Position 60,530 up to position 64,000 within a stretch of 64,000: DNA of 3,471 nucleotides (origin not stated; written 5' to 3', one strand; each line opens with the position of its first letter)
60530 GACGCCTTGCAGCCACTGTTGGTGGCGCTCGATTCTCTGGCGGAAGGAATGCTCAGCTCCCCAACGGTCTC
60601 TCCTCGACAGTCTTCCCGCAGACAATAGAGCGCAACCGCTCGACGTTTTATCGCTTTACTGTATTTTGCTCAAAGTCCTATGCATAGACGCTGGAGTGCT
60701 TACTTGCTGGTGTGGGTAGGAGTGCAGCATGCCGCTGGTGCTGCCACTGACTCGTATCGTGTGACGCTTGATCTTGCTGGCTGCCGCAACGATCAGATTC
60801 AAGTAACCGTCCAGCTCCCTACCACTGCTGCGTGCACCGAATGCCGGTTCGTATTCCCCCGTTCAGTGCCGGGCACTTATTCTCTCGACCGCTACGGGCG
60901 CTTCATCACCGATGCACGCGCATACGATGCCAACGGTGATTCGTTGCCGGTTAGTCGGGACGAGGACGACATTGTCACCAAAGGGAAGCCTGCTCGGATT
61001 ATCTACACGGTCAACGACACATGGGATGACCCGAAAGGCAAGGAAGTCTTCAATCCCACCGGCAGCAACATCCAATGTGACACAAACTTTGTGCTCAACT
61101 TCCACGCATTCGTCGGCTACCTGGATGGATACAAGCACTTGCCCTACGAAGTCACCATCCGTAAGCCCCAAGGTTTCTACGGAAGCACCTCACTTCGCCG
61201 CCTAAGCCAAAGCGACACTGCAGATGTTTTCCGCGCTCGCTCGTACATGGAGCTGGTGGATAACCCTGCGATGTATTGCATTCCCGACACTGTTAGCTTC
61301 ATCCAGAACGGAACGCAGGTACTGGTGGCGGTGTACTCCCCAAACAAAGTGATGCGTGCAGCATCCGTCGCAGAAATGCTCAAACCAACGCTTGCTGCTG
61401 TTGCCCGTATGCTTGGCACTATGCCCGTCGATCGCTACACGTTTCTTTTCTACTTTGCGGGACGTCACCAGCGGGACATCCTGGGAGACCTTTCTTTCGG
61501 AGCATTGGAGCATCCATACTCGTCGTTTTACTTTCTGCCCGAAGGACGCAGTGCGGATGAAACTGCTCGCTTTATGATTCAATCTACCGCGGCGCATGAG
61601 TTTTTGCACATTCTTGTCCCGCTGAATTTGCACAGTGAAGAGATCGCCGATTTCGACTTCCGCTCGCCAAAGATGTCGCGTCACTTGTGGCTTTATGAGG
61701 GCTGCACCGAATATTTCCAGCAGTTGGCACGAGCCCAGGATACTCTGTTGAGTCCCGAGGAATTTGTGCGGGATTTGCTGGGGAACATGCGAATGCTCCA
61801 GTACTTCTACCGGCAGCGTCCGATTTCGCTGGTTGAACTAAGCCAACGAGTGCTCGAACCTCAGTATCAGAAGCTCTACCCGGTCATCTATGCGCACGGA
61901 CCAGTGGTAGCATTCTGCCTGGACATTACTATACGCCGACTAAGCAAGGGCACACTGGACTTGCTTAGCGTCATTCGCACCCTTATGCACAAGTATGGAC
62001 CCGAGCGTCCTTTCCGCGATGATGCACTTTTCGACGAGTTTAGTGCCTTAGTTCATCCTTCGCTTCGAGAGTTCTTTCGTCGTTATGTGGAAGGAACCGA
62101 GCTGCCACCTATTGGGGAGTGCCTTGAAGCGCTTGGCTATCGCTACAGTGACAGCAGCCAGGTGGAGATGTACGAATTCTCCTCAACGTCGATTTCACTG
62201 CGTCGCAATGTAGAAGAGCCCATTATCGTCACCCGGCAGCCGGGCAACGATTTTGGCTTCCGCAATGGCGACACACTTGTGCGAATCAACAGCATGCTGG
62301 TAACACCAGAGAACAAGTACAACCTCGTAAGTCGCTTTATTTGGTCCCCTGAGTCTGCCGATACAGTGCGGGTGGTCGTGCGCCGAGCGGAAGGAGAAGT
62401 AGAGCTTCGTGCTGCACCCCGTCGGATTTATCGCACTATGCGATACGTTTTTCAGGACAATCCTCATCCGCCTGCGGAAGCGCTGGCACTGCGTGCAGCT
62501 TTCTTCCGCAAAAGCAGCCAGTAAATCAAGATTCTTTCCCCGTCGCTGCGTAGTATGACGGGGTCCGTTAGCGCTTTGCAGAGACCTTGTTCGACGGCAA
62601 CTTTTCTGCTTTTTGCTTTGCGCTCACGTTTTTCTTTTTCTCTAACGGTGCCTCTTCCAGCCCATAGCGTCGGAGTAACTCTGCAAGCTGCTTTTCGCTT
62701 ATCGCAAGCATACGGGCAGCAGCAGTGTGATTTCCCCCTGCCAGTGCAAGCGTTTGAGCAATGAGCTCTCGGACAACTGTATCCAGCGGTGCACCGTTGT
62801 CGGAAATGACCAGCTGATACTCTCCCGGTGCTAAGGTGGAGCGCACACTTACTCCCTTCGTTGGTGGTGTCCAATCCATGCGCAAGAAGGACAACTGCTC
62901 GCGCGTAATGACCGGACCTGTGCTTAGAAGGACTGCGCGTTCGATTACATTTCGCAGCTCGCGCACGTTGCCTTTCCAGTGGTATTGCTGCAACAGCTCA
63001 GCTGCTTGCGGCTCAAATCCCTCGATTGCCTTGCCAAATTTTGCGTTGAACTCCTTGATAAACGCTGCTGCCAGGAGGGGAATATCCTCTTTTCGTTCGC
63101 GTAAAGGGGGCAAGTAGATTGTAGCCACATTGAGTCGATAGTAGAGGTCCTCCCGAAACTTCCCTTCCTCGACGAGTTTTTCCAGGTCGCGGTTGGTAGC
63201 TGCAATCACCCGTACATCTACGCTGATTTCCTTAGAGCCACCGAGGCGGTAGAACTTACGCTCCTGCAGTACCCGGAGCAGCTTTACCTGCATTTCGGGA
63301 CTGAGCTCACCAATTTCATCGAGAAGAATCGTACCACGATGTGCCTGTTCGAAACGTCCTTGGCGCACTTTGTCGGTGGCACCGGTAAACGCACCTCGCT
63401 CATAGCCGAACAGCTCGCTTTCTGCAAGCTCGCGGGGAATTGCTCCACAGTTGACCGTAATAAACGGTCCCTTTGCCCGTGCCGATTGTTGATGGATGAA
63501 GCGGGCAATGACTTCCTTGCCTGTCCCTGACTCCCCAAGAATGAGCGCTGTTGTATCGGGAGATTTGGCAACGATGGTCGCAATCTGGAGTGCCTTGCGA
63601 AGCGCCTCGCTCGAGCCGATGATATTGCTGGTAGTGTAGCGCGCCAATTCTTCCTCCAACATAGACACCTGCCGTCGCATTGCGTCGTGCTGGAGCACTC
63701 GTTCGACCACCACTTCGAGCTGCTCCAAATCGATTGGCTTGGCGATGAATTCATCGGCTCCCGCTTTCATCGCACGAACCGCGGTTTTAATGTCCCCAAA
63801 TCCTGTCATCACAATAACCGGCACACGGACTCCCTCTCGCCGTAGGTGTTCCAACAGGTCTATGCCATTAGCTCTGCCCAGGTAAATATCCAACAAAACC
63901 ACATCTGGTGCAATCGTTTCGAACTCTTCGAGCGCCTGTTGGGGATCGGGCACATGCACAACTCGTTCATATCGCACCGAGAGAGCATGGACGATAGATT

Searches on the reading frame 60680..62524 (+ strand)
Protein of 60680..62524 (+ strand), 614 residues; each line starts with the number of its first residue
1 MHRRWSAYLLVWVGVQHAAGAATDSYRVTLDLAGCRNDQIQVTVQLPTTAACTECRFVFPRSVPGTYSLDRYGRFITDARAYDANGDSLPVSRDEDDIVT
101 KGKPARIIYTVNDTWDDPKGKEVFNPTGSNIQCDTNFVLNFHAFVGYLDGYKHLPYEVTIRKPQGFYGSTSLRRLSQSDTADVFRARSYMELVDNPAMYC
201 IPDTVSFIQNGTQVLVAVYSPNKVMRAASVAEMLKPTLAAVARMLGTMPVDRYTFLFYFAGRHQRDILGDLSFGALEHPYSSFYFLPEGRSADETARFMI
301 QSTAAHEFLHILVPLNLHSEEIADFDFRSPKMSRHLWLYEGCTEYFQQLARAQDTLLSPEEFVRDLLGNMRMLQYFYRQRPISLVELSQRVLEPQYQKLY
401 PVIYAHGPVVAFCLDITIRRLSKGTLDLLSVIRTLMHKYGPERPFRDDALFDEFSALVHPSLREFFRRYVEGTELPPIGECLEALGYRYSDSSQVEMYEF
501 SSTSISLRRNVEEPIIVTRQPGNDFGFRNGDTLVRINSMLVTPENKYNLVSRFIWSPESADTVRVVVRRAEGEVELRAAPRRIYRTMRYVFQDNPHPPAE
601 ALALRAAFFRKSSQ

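Call 82: search_protein_families(library=pfam, proteins=[window:60680-62524:+], max_evalue=0.001)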
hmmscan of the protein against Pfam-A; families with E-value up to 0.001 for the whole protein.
window:60680-62524:+ (614 aa): 2 families
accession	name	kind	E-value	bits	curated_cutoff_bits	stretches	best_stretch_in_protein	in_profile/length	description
PF17899.6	Peptidase_M61_N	-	1.1e-27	97.6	23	1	28-199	2-166/168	Peptidase M61 N-terminal domain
PF05299.18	Peptidase_M61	-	8.3e-13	49.2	22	1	302-393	4-95/118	M61 glycyl aminopeptidase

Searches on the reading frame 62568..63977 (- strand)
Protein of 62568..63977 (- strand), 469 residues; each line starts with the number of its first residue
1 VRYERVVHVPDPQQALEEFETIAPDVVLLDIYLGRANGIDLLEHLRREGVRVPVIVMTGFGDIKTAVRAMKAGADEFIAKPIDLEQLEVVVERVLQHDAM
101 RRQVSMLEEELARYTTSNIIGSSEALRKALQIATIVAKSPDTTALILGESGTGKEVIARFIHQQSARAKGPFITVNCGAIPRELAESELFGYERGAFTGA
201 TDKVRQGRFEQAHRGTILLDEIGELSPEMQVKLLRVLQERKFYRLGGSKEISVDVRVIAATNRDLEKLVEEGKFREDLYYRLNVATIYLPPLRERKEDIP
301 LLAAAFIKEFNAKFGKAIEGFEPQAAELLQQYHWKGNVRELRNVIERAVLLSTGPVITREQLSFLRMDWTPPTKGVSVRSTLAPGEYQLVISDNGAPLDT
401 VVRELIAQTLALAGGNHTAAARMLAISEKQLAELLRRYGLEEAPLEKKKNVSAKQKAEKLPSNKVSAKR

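Call 82: search_protein_families(library=pfam, proteins=[window:62568-63977:-], max_evalue=0.001)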
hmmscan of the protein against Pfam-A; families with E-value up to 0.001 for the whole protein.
window:62568-63977:- (469 aa): 9 families
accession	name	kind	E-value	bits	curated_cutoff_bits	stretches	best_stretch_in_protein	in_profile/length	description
PF00158.32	Sigma54_activat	-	7.7e-71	237.6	20.2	1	119-287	1-167/168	Sigma-54 interaction domain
PF25601.1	AAA_lid_14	-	1.5e-27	95.7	27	1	293-363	1-71/87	AAA+ ATPase lid domain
PF00072.30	Response_reg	-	1.2e-21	77.4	30.2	1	3-91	23-110/111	Response regulator receiver domain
PF14532.12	Sigma54_activ_2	-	2.2e-19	70.5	25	1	138-292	18-138/138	Sigma-54 interaction domain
PF07728.20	AAA_5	-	1.9e-08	34.9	22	1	145-264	3-124/139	AAA domain (dynein-related subfamily)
PF00004.35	AAA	-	3.9e-06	27.8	21.2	1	145-268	2-114/131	ATPase family associated with various cellular activities (AAA)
PF02954.25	HTH_8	-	3e-05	24.1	22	1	403-438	7-42/42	Bacterial regulatory protein, Fis family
PF01078.27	Mg_chelatase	-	4.8e-05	23.3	20.3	0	196-261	89-156/207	Magnesium chelatase, subunit ChlI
PF07724.20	AAA_2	-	0.00049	20.6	27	0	142-273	4-135/166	AAA domain (Cdc48 subfamily)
